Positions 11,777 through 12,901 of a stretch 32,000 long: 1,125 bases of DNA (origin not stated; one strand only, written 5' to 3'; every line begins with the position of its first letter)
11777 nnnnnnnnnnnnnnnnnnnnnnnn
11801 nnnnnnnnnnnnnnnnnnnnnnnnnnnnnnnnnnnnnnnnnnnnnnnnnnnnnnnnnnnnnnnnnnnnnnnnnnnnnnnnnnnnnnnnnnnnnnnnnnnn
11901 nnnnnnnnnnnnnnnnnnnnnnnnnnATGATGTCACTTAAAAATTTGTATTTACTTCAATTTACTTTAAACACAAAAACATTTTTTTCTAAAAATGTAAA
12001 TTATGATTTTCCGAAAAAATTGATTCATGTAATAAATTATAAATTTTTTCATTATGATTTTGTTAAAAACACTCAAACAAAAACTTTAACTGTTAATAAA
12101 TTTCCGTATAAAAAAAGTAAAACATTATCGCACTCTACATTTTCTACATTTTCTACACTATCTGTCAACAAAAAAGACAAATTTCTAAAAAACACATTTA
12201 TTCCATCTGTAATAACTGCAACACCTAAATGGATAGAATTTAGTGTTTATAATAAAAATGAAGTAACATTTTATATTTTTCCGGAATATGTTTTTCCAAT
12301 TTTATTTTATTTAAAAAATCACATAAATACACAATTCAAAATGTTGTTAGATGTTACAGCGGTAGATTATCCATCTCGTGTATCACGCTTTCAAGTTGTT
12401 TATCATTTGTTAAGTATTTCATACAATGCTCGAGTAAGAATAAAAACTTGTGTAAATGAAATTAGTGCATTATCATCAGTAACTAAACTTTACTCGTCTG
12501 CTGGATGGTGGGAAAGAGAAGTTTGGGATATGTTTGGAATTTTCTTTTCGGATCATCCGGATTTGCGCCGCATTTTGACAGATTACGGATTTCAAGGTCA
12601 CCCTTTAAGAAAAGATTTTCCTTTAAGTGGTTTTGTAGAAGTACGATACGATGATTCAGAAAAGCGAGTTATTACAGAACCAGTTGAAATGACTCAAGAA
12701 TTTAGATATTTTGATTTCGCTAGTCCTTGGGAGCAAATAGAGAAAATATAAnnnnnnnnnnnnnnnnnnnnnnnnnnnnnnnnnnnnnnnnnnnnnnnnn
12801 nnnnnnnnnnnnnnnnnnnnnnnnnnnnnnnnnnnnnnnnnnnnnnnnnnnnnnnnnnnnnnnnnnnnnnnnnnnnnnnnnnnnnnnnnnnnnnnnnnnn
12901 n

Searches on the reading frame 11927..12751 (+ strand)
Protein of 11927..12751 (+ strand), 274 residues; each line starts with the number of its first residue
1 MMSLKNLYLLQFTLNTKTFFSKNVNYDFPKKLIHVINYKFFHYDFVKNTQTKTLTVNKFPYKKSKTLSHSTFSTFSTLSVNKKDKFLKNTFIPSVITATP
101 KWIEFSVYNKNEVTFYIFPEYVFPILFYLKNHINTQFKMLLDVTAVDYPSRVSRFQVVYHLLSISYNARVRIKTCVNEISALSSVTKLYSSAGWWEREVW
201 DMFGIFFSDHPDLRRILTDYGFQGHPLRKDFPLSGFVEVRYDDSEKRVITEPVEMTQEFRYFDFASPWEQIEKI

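Call 25: search_protein_families(library=pfam, proteins=[window:11927-12751:+], max_evalue=0.001)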
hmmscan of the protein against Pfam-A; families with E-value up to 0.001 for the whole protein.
window:11927-12751:+ (274 aa): 1 family
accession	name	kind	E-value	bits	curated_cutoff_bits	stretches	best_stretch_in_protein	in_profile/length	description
PF00329.25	Complex1_30kDa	-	2.1e-43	148.2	22.5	1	117-236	3-123/124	Respiratory-chain NADH dehydrogenase, 30 Kd subunit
